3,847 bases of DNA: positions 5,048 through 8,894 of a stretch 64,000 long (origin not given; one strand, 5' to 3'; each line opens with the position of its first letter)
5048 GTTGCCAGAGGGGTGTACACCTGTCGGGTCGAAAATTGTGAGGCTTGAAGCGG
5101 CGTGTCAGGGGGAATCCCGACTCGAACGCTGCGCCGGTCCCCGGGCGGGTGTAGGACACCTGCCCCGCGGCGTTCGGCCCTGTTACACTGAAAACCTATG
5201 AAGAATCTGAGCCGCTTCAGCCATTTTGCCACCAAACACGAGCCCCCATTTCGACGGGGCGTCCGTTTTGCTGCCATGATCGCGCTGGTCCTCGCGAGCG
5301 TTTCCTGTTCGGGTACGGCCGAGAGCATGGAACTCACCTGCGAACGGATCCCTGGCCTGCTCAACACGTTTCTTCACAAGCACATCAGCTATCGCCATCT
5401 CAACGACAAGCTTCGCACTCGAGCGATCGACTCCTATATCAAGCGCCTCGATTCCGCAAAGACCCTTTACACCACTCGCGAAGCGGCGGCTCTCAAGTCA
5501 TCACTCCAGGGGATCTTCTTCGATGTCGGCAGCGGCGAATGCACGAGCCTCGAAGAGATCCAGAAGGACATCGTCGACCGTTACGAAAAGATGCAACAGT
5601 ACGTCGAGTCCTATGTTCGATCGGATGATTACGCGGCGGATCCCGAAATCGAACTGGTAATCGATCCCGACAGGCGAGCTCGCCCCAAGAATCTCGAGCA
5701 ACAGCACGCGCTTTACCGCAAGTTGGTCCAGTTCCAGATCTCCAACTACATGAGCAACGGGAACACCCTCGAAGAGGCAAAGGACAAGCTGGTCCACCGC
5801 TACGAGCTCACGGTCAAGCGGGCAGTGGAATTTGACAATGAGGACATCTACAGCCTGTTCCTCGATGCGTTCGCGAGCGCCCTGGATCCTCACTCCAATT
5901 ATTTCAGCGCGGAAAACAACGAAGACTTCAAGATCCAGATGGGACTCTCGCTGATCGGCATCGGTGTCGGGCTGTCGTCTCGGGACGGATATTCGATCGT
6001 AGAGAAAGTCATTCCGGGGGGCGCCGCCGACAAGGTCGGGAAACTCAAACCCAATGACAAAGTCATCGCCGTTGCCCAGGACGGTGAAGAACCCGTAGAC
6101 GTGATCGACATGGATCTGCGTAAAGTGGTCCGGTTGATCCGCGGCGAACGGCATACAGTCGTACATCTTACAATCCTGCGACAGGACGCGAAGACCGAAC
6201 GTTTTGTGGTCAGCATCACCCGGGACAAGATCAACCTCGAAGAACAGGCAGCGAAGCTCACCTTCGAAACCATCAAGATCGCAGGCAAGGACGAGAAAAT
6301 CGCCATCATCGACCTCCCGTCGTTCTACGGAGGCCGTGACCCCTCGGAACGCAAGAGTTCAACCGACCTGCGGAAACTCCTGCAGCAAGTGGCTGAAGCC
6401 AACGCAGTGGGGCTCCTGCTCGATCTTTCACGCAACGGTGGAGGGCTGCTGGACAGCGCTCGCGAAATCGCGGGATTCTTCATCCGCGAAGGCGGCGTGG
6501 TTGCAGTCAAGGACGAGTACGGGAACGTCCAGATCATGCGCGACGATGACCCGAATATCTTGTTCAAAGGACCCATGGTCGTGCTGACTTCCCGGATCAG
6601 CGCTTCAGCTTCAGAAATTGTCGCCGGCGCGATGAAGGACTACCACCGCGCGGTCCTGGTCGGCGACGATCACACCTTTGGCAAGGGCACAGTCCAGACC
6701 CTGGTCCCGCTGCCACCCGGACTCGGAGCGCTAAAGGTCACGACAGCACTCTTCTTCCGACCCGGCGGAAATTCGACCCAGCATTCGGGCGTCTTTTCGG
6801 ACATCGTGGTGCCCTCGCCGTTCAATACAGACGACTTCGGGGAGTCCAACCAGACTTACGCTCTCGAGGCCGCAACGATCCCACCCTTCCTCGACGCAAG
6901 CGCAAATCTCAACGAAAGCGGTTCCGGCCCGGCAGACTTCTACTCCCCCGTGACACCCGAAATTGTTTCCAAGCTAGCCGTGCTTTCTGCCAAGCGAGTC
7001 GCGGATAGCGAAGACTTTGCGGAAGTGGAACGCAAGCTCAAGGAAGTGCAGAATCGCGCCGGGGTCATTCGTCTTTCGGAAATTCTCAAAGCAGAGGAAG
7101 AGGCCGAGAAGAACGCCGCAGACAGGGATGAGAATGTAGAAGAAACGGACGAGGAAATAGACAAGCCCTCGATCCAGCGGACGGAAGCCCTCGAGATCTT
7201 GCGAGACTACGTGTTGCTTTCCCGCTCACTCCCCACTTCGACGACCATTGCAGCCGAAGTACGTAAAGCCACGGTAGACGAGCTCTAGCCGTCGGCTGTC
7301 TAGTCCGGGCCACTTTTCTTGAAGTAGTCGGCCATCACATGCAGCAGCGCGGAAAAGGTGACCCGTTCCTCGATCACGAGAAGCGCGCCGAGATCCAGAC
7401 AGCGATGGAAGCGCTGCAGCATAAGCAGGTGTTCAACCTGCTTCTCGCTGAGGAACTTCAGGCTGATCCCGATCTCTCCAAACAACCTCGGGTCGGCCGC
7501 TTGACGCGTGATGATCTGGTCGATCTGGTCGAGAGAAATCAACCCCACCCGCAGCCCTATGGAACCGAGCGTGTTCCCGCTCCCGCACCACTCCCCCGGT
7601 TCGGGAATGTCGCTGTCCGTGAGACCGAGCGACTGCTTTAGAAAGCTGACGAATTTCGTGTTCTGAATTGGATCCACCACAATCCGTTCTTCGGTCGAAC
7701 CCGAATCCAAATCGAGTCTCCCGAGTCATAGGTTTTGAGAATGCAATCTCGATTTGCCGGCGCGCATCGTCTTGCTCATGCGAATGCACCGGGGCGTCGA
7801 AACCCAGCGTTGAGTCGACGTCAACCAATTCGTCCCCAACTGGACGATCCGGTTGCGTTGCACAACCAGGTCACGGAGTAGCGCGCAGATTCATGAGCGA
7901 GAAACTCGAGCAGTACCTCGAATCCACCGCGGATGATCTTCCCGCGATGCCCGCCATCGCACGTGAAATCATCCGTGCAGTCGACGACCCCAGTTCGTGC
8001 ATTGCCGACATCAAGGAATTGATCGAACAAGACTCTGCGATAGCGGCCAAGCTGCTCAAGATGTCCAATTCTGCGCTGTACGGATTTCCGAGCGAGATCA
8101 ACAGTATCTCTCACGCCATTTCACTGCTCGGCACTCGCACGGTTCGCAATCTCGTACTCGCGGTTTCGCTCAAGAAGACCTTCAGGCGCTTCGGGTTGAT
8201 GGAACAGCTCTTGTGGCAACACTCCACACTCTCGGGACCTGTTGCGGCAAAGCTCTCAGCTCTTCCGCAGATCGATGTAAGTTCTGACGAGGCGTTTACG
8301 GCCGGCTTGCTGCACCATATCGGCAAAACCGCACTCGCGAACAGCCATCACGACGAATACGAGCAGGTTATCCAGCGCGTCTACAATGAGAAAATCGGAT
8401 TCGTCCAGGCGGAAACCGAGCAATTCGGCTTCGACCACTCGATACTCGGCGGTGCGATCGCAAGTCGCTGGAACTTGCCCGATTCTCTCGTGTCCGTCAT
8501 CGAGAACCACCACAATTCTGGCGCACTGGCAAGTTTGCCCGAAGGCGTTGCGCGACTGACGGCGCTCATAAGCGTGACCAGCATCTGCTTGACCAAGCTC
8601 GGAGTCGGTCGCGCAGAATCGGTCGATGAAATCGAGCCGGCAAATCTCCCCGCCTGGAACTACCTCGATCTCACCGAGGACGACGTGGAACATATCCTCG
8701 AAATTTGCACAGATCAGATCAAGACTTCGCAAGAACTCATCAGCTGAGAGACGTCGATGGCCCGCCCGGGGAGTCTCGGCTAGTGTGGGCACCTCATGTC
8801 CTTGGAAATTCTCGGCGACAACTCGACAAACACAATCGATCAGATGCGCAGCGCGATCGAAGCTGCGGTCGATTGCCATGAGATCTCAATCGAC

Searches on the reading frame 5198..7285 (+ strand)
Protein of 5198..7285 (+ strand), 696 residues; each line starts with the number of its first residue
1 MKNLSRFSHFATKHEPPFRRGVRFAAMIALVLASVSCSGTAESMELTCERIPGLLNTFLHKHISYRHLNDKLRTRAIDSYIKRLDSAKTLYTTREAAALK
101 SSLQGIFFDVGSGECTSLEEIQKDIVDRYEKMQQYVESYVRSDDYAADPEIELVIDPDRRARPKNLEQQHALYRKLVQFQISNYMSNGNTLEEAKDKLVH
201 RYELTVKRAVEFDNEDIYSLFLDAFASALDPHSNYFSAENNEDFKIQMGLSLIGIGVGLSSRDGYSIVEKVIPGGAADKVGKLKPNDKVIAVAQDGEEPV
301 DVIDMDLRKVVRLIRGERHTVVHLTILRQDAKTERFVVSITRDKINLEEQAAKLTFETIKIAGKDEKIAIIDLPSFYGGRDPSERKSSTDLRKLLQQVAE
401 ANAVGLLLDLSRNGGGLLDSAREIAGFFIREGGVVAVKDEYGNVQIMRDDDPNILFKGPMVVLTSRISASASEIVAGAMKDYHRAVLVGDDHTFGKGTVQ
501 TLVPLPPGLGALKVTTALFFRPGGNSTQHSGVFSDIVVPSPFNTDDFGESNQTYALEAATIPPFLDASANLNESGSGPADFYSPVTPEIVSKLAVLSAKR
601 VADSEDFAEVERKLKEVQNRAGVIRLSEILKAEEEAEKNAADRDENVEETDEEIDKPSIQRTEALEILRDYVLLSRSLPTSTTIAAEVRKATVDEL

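Call 35: search_protein_families(library=pfam, proteins=[window:5198-7285:+], max_evalue=0.0001)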
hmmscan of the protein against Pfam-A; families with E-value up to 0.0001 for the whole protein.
window:5198-7285:+ (696 aa): 4 families
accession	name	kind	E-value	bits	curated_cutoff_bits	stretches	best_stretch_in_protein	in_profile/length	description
PF03572.23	Peptidase_S41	-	1.3e-42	145.6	24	1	367-538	1-165/165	Peptidase family S41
PF17804.6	TSP_NTD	-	1.6e-30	107.1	26.4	1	56-238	3-187/188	Tail specific protease N-terminal domain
PF00595.29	PDZ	-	6.1e-08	33.4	23.2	1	247-327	5-81/81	PDZ domain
PF17820.7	PDZ_6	-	4.6e-07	29.9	27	1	267-328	1-54/54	PDZ domain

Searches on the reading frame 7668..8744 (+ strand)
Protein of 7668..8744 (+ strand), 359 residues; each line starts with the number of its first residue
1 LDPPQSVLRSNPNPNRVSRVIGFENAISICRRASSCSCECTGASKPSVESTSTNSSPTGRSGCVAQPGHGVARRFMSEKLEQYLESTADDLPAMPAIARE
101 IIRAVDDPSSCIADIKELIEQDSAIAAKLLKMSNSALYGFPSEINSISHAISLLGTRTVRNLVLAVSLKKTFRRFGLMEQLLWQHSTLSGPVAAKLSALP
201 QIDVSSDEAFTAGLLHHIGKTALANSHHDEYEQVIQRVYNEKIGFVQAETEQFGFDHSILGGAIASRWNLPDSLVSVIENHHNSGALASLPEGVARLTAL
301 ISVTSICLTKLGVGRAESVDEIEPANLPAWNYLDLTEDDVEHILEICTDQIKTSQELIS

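Call 35: search_protein_families(library=pfam, proteins=[window:7668-8744:+], max_evalue=0.0001)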
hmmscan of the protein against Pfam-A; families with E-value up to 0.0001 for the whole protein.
window:7668-8744:+ (359 aa): 1 family
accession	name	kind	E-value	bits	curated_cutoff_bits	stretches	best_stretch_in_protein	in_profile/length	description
PF08668.18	HDOD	-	1.5e-55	188.2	22.9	1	91-283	1-195/196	HDOD domain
